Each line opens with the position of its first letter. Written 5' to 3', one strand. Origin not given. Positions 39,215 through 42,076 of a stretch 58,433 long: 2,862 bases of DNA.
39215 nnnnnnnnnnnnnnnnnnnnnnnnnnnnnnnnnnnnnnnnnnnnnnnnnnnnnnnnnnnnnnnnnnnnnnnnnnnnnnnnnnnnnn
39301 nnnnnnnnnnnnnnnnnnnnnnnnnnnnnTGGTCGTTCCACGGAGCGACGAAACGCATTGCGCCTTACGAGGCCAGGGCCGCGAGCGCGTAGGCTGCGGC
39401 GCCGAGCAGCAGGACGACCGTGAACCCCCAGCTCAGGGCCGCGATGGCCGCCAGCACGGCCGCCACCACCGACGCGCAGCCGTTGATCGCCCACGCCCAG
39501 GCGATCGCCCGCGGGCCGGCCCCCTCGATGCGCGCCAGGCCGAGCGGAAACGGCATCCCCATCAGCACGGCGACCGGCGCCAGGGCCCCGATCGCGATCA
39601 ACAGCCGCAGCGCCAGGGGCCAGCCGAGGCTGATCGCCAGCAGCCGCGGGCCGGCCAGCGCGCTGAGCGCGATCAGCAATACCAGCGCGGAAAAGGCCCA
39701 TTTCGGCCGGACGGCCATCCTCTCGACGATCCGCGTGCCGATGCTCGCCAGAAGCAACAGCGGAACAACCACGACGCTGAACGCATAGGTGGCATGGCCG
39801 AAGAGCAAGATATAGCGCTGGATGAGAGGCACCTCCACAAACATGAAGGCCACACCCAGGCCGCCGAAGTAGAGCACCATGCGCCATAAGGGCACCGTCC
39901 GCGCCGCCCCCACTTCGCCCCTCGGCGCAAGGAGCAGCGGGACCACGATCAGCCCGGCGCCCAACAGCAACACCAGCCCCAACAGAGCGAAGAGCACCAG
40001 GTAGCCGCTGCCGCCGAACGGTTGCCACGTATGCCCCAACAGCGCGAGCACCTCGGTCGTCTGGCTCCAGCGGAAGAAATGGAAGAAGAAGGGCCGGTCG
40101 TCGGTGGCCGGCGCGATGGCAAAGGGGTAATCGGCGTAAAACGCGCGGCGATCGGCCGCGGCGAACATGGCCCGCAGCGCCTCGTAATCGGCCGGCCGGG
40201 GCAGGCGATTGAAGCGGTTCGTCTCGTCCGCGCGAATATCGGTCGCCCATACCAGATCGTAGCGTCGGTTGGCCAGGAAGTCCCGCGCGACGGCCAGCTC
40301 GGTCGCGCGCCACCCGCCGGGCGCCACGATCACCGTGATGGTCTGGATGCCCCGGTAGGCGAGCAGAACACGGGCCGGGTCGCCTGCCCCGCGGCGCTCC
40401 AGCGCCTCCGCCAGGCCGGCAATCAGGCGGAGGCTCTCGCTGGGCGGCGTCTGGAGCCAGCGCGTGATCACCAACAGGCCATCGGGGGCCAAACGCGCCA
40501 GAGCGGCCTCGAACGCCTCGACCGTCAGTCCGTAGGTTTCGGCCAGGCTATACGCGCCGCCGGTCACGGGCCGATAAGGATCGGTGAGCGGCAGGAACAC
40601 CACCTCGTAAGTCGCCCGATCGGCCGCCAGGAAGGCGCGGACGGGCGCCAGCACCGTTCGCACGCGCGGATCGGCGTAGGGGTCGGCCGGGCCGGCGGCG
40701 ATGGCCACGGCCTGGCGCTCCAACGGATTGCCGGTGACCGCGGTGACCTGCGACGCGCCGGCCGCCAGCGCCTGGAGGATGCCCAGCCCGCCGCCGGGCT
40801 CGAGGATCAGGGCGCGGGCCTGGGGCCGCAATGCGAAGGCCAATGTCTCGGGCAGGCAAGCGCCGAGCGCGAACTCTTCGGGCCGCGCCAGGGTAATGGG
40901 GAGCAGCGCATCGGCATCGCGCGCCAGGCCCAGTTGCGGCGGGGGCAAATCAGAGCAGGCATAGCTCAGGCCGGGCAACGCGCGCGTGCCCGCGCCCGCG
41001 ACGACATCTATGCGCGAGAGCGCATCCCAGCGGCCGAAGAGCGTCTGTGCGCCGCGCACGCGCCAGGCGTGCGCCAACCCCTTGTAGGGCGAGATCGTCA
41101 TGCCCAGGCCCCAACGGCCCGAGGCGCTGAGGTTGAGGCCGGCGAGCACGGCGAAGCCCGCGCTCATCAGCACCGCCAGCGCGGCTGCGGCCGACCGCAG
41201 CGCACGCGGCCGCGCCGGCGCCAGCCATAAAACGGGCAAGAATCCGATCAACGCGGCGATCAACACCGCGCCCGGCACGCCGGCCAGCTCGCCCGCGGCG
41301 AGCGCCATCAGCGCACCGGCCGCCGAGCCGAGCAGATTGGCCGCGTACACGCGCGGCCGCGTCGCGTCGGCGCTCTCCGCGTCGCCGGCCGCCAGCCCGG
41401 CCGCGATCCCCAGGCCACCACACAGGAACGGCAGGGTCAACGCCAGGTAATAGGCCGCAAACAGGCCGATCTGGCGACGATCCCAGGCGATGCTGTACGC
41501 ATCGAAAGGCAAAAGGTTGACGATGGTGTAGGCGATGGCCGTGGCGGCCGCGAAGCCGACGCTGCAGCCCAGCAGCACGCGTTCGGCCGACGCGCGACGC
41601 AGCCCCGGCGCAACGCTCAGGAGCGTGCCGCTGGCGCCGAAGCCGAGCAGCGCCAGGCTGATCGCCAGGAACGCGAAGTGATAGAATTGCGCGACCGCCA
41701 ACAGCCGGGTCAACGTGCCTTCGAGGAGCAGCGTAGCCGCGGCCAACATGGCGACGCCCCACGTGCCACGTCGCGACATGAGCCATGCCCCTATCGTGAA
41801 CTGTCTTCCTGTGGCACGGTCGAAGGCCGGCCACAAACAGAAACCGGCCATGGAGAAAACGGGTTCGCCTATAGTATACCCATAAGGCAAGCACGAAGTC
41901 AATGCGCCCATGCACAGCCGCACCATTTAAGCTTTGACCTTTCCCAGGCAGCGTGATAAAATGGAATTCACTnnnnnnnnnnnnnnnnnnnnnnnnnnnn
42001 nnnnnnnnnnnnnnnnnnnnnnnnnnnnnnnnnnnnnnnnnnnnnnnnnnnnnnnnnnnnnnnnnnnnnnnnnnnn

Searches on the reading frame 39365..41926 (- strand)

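Call 3: search_protein_families(library=pfam, proteins=[window:39365-41926:-], max_evalue=0.01)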
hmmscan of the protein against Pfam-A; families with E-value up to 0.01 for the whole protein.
window:39365-41926:- (853 aa): 0 families

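Call 4: search_protein_families(library=ncbifam, proteins=[window:39365-41926:-], max_evalue=0.01)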
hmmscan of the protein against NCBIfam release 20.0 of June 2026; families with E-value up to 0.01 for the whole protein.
window:39365-41926:- (853 aa): 1 family
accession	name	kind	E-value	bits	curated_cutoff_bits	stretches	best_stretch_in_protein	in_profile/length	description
NF002956.0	PRK03612.1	equivalog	0.0067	14.9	472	1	368-487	298-415/522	polyamine aminopropyltransferase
